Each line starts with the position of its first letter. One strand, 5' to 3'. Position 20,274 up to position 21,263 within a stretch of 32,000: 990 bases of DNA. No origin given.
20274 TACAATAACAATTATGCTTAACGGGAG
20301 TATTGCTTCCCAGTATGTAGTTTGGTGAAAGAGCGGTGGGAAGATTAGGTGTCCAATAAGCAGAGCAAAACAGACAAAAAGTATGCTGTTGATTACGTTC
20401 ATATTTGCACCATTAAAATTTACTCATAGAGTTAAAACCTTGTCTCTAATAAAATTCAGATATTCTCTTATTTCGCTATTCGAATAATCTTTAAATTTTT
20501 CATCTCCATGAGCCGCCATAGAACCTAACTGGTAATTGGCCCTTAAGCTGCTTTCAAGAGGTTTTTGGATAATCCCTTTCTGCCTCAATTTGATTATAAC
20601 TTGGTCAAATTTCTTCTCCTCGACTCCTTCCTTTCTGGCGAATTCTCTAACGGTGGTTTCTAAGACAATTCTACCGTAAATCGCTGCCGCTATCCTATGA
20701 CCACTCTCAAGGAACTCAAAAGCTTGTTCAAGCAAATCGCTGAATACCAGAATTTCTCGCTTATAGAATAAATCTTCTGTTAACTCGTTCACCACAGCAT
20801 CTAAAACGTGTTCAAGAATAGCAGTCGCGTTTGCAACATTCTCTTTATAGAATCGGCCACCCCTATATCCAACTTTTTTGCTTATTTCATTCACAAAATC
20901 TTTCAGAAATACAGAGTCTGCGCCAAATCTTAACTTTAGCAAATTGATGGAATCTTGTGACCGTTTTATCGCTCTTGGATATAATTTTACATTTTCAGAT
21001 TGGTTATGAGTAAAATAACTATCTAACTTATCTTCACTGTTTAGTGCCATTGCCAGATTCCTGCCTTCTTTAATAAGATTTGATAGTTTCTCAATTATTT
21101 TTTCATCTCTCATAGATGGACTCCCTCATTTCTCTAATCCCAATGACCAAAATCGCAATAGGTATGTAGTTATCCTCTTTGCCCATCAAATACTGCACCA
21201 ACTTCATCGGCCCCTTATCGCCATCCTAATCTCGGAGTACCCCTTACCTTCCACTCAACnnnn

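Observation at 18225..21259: AT-rich four-gene accessory islet between the MATE exporter and nrdD: candidate uncharacterised defence or stress module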

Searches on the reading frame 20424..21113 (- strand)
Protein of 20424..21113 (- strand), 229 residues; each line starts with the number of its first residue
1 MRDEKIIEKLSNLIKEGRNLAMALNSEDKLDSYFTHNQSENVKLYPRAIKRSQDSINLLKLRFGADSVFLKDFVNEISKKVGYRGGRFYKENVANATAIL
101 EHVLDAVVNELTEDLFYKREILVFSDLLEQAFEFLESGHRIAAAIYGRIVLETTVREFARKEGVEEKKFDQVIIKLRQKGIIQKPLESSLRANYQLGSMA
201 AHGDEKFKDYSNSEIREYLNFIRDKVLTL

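Call 3: search_protein_families(library=pfam, proteins=[window:20424-21113:-], max_evalue=1)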
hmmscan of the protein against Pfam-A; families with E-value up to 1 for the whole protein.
window:20424-21113:- (229 aa): 5 families
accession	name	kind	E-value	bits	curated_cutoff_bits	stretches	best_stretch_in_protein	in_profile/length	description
PF13643.11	DUF4145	-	2.7e-05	24.6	23.1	1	130-221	2-86/88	Domain of unknown function (DUF4145)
PF21120.3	MCM_WH_arc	-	0.0058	17.1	26.1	1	148-187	20-59/63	Archaeal MCM, winged-helix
PF24654.2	CEP76_N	-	0.061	14.1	27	1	148-183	20-54/60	CEP76 N-terminal domain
PF22798.2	DUF5817_CT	-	0.092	13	29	1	152-181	15-44/54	DUF5817, C-terminal domain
PF17275.7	DUF5340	-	0.27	11.9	27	1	151-192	19-60/70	Family of unknown function (DUF5340)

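Call 4: search_protein_families(library=padloc, proteins=[window:20424-21113:-], max_evalue=1)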
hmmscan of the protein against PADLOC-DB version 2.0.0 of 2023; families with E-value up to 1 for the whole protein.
window:20424-21113:- (229 aa): 0 families

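Call 5: search_protein_families(library=ncbifam, proteins=[window:20424-21113:-], max_evalue=1)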
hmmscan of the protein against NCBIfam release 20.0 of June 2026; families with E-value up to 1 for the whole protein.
window:20424-21113:- (229 aa): 0 families

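Call 10: search_protein_families(library=phrogs, proteins=[window:20424-21113:-], max_evalue=1)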
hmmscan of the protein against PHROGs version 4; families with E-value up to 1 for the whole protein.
window:20424-21113:- (229 aa): 2 families
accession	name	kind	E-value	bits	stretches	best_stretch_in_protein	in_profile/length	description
phrog_1305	-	DNA, RNA and nucleotide metabolism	7.2e-10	39.6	1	124-225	103-204/226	DNA binding protein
phrog_22005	-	unknown function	0.0025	18.7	1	137-229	87-173/187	-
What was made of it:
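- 20424..21113 (-): p4: N-terminal all-helical domain plus C-terminal DUF4145 (divergent HEPN) domain. PF13643 24.6 bits against a cutoff of 23.1, and phrog_1305 7e-10 (calls 3, 10).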

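Call 12: find_encoding_contigs(protein=window:20424-21113:-, flank=10000, max_places=10)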
Protein window:20424-21113:- (229 aa): no gene with exactly this product is on record in the collection.

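Call 13: find_homologous_proteins(query=window:20424-21113:-)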
Query window:20424-21113:- (229 aa): 71 proteins with E <= 0.001 among 647 candidates.
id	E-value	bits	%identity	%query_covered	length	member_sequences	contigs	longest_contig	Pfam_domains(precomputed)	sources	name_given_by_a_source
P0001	2.3e-140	483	100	100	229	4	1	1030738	PF13643.12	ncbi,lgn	-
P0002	1.3e-106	373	79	100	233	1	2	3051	PF13643.12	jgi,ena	-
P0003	5.0e-104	364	77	100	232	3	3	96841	PF13643.12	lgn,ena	-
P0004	5.7e-102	358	76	100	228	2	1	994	PF13643.12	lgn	-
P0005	6.9e-102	357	76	100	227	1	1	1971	PF13643.12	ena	-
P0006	9.9e-100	350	75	100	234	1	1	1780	-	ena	-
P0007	4.8e-96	338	71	100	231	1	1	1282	PF13643.12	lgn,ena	-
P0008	1.5e-89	317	68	100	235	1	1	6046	-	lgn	-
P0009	2.7e-80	287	60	100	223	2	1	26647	-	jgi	-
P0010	1.1e-79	285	61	100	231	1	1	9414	PF13643.12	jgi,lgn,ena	-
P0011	2.6e-76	274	61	100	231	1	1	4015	-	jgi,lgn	-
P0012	3.9e-75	270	59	100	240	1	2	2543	-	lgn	-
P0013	1.9e-69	251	58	100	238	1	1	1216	-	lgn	-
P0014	2.5e-69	251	56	100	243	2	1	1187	-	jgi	-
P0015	9.5e-66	239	55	100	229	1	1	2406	PF13643.12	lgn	-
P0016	3.9e-65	237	55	100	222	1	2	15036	PF13643.12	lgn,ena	-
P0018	4.7e-64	234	53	100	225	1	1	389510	PF13643.12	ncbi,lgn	-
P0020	1.3e-62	229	52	100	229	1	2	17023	PF13643.12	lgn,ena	-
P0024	2.0e-60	222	52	100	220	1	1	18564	PF13643.12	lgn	-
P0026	4.5e-59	218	51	100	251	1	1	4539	PF13643.12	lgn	-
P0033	8.7e-57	210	51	100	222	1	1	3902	PF13643.12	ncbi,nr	ncbi:MAG: DUF4145 domain-containing protein [Nanoarchaeota archaeon]|nr:DUF4145 domain-containing pr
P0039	3.5e-55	205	48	100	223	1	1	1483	PF13643.12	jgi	jgi:hypothetical protein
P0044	4.3e-54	201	48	100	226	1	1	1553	PF13643.12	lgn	-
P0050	4.3e-52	195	48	99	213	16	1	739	PF13643.12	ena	-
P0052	5.0e-52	195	48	99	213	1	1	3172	PF13643.12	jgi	-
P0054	1.1e-51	193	48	100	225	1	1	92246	-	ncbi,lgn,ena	-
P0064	5.7e-48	181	46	100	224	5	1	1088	PF13643.12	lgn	-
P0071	1.1e-42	164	44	100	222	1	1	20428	PF13643.12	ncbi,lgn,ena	-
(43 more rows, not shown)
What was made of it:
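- On DUF4145 / HEPN superfamily (p4): Many family members carry a precomputed PF13643 hit (call 13).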

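Call 14: find_encoding_contigs(protein=P0001, flank=10000, max_places=4)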
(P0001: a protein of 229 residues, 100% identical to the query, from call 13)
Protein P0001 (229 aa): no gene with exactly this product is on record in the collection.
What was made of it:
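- Tried and rejected: Exact look-ups of p4 in the contig index failed twice (calls 12, 14).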

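Call 15: find_encoding_contigs(protein=P0003, flank=10000, max_places=4)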
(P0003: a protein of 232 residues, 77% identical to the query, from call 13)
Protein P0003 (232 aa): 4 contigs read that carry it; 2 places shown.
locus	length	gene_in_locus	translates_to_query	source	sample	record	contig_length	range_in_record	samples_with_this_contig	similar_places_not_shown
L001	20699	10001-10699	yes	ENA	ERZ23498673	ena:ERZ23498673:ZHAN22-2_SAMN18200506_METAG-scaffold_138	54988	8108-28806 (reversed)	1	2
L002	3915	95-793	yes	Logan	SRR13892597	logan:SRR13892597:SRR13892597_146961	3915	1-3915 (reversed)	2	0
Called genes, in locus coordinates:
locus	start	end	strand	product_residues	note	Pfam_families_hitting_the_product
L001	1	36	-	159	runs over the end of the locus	PF01750:HycI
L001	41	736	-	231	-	PF02811:PHP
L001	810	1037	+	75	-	PF01455:HupF_HypC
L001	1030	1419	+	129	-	PF01155:HypA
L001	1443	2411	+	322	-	PF00586:AIRS, PF02769:AIRS_C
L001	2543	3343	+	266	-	PF00376:MerR, PF12728:HTH_17, PF13411:MerR_1, PF01844:HNH (weak)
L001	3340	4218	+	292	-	PF13401:AAA_22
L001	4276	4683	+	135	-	-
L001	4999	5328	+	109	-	PF01918:Alba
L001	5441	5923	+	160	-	-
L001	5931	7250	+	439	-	PF01336:tRNA_anti-codon, PF00152:tRNA-synt_2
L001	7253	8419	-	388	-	PF00890:FAD_binding_2 (faint), PF01266:DAO (faint), PF01494:FAD_binding_3, PF03486:HI0933_like (weak), PF04820:Trp_halogenase (faint), PF12831:FAD_oxidored, PF13450:NAD_binding_8 (weak), PF22578:GGR_cat, +1 more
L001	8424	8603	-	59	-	PF12797:Fer4_2 (faint), PF13237:Fer4_10, PF00037:Fer4 (weak), PF14697:Fer4_21, PF12838:Fer4_7, PF13187:Fer4_9 (weak), PF00037:Fer4, PF12837:Fer4_6 (weak), +6 more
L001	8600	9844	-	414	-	PF27218:MJ0043_C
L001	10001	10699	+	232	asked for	PF13643:DUF4145 (weak)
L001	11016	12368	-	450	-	-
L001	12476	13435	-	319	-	-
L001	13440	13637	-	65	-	-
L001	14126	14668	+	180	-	PF00352:TBP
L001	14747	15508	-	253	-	PF09754:PAC2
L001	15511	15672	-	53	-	PF04135:Nop10p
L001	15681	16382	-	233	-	PF00575:S1 (faint), PF07541:EIF_2_alpha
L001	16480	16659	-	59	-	PF01667:Ribosomal_S27e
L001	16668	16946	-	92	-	PF00935:Ribosomal_L44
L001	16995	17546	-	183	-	PF27418:GINS23_N (faint), PF22090:Gins51_C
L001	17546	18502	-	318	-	PF01896:DNA_primase_S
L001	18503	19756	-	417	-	PF04104:DNA_primase_lrg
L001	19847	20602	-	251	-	PF00705:PCNA_N, PF02747:PCNA_C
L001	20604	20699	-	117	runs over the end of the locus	PF01336:tRNA_anti-codon (faint)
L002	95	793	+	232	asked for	PF13643:DUF4145 (weak)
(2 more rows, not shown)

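Call 37: search_solved_structures(query=A2, max_evalue=10, show_alignments=2)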
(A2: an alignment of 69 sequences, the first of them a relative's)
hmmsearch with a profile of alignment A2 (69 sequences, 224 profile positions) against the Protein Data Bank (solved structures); distinct sequences matched with E-value up to 10: 1.
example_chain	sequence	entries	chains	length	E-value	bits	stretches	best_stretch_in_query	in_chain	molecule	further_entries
4n4p_A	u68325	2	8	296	0.3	13.9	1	174-221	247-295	Acylneuraminate lyase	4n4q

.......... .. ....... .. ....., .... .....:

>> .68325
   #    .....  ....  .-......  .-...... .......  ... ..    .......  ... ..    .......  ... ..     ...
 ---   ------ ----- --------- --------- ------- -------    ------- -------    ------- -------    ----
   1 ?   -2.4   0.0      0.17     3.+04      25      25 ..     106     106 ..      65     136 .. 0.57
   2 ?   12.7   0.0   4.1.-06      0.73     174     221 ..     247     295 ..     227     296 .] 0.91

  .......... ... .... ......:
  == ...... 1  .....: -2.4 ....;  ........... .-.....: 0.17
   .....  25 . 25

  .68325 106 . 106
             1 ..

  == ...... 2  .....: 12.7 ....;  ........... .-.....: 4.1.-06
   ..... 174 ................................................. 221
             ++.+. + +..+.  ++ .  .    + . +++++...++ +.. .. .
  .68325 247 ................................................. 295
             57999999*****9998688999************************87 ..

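Call 39: search_protein_families(library=pfam, proteins=[L083:5657-6280:+, L083:7521-8006:-, L083:8030-9169:-], max_evalue=0.1)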
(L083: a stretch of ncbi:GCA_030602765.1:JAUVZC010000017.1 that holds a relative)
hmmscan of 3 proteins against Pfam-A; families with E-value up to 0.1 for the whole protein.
L083:5657-6280:+ (207 aa): 2 families
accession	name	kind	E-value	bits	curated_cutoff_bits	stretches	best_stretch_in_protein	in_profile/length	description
PF01007.26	IRK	-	0.064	13.5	22.7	0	53-98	16-61/141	Inward rectifier potassium channel transmembrane domain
PF13567.11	DUF4131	-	0.088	12.9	31.6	0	83-168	8-87/165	Domain of unknown function (DUF4131)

L083:7521-8006:- (161 aa): 0 families

L083:8030-9169:- (379 aa): 1 family
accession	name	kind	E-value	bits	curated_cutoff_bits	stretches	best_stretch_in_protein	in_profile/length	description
PF10353.14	DUF2430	-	0.072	13.9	24.6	0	7-73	2-62/107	Protein of unknown function (DUF2430)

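Call 40: search_protein_families(library=padloc, proteins=[L083:5657-6280:+, L083:7521-8006:-, L083:8030-9169:-], max_evalue=0.1)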
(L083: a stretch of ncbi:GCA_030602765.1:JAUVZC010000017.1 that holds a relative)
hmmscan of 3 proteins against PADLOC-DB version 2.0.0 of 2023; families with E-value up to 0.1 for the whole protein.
L083:5657-6280:+ (207 aa): 0 families

L083:7521-8006:- (161 aa): 2 families
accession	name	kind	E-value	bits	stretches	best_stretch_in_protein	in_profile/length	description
PDLC03836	DzbB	-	0.00092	16.8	1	57-140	248-321/341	-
PDLC01873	CARF3--CARF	-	0.0087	14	1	42-102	140-198/208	-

L083:8030-9169:- (379 aa): 0 families

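Call 47: find_related_loci(query=A2, collection=viral_contigs, flank=6000)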
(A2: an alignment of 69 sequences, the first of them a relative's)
Query A2 (229 aa) in viral_contigs; peptide patterns used: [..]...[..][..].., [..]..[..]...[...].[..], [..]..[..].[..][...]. (x = any residue, [..] = any of these).
39 stretches matched a pattern, but none encodes a relative of the query by tblastn (E <= 1e-3).

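Call 54: predict_structure(alignment_id=A2)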
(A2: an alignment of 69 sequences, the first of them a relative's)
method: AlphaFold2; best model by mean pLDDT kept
length: 229 residues; sequences in the alignment: 69
mean_pLDDT: 90.9   pTM: 0.56
mean pLDDT of the five models: 90.9, 90.6, 90.5, 90.3, 89.0
residues with pLDDT >= 90: 166; 70-90: 48; 50-70: 12; < 50: 3
segments of 3 or more residues with pLDDT < 50: 114-116
pLDDT, mean of each block of 10 residues (from residue 1): 85 98 92 78 96 96 86 96 82 98 89 58 89 98 97 91 90 96 95 96 94 98 91
secondary structure, 60 per line:
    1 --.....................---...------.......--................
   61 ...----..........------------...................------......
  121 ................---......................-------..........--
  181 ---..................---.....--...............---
elements in order: H3-23 H36-42 H45-63 H68-77 H90-108 H115-136 H140-161 H169-178 H184-201 H205-209 H212-226
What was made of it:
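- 20424..21113 (-): Model pLDDT 91 (call 54).
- Closest known: RAZR. Different: The p4 N-terminal domain is a roughly 110-residue helical domain, not a Cys4 zinc ribbon (call 54).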

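Call 58: fold_search(model_id=the predicted structure, library=pdb)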
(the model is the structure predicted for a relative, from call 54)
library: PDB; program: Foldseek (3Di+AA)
matches with E <= 10: 148; with E <= 0.001: 0
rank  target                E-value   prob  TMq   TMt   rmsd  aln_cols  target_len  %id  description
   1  6m6w_G                3.3e-01  0.99  0.33  0.54   5.3       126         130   12  Crystal structure the toxin-antitoxin MntA-HpeT mutant-Y104A (released 2020-09-30)
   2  2q00_A                4.8e-01  0.99  0.35  0.62   3.2       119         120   13  Crystal structure of the P95883_SULSO protein from Sulfolobus solfataricus. NESG target SsR10. (released 2007-05-29)
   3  7ank_B                5.9e-01  0.08  0.15  0.10  24.8       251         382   12  Crystal structure of sarcomeric protein FATZ-1 (d91-FATZ-1 construct) in complex with half dimer of alpha-actinin-2 (released 2021-06-30)
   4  1wol                  6.2e-01  0.97  0.33  0.56   4.9       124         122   13  Crystal Structure of ST0689, an archaeal HEPN homologue (released 2005-11-22)
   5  5yep_C                6.5e-01  0.96  0.35  0.55   5.1       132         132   11  Crystal structure of SO_3166-SO_3165 from Shewanella oneidensis (released 2018-03-28)
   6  6m6w_H                6.5e-01  0.96  0.34  0.53   5.5       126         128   12  Crystal structure the toxin-antitoxin MntA-HpeT mutant-Y104A (released 2020-09-30)
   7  6m6u_H                7.1e-01  0.96  0.34  0.53   5.3       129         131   11  Crystal structure the toxin-antitoxin MntA-HpeT mutant-D39ED41E (released 2020-09-30)
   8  6m6w_B                7.8e-01  0.97  0.35  0.55   4.5       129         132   10  Crystal structure the toxin-antitoxin MntA-HpeT mutant-Y104A (released 2020-09-30)
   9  1o3u                  7.8e-01  0.97  0.34  0.59   5.2       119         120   16  Crystal structure of an hepn domain protein (tm0613) from thermotoga maritima at 1.75 A resolution (released 2003-04-22)
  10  8oz7_A                7.8e-01  0.41  0.32  0.14  13.6       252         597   10  Abortive infection DNA polymerase AbiA from Lactococcus lactis (released 2024-04-03)
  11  7bxo_F                8.6e-01  0.98  0.35  0.57   4.1       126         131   10  Crystal structure of the toxin-antitoxin with AMP-PNP (released 2020-09-30)
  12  2hsb                  9.0e-01  0.99  0.39  0.67   2.5       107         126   15  Crystal structure of a hepn domain containing protein (af_0298) from archaeoglobus fulgidus at 1.95 A resolution (released 2006-08-15)
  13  9lm7_B                9.0e-01  0.14  0.21  0.15  17.4       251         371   15  Crystal structrue of bvFP-Pr1-88.4 (released 2026-01-28)
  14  1wty_A                1.0e+00  0.84  0.30  0.50   4.7       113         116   16  Crystal structure of a probable nucleotidyl transferase protein from thermus thermophilus HB8 (released 2004-12-07)
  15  5b0l_C                1.1e+00  0.08  0.17  0.16  19.9       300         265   10  Structure of MoeN5-Sso7d fusion protein in complex with beta-nonyl glucoside (released 2016-03-23)
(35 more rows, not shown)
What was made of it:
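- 20424..21113 (-): Best PDB folds are HEPN proteins with prob 0.96-0.99 and target TM 0.53-0.67 (call 58).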

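Call 90: find_encoding_contigs(protein=P0018, flank=6000, max_places=2)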
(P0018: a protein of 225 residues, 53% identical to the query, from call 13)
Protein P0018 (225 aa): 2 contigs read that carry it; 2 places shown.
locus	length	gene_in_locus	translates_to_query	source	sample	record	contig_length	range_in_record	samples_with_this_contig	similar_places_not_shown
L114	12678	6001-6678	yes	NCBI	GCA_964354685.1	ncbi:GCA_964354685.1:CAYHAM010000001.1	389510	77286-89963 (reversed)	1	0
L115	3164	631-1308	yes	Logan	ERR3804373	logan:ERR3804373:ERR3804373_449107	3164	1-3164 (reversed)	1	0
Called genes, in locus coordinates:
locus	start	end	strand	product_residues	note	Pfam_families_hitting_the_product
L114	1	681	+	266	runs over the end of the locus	PF01193:RNA_pol_L, PF01000:RNA_pol_A_bac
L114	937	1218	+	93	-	PF17135:Ribosomal_L18 (weak), PF00828:Ribosomal_L27A (weak)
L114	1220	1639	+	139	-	PF00572:Ribosomal_L13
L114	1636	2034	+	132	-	PF00380:Ribosomal_S9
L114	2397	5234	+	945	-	PF00133:tRNA-synt_1, PF09334:tRNA-synt_1g, PF01406:tRNA-synt_1e, PF09334:tRNA-synt_1g (weak), PF08264:Anticodon_1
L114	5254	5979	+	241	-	-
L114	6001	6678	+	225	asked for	PF13643:DUF4145 (weak)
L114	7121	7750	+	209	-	PF02778:tRNA_int_endo_N, PF01974:tRNA_int_endo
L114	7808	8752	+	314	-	-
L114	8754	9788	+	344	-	PF00752:XPG_N, PF00867:XPG_I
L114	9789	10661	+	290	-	PF00892:EamA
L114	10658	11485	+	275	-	PF13847:Methyltransf_31 (faint), PF25133:TYW2_N_2, PF02475:TRM5-TYW2_MTfase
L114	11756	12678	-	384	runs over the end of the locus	PF13191:AAA_16 (faint), PF00004:AAA, PF07724:AAA_2 (faint), PF13401:AAA_22 (faint), PF17862:AAA_lid_3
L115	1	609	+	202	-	?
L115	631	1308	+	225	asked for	PF13643:DUF4145 (weak)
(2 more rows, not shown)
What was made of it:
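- One p4 homologue (L114) sits among housekeeping genes (call 90). One p4 homologue lies among core genes (call 90).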

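Call 91: find_encoding_contigs(protein=P0054, flank=6000, max_places=2)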
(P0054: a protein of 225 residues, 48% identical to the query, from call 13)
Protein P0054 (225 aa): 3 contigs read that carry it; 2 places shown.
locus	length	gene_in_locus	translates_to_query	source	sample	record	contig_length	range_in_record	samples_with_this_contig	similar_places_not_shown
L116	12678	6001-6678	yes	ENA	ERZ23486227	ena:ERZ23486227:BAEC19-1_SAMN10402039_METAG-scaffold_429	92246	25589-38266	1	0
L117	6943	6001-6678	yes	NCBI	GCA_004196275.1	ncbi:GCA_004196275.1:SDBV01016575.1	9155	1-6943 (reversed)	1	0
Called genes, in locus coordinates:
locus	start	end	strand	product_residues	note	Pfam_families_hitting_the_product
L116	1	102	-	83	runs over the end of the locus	-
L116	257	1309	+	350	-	-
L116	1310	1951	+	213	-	PF26507:DUF8169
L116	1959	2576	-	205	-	PF20582:UPF0758_N, PF00633:HHH (weak), PF04002:RadC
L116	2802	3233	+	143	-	-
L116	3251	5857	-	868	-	-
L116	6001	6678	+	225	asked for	-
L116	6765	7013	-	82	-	PF05016:ParE_toxin (weak)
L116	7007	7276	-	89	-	PF04014:MazE_antitoxin (weak)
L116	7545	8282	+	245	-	-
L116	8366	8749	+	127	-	-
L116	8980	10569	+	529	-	PF00270:DEAD, PF04851:ResIII, PF00271:Helicase_C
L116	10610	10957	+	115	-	-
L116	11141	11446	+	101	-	-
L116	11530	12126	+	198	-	-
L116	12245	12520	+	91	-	-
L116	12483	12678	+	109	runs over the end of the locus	-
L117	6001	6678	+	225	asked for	-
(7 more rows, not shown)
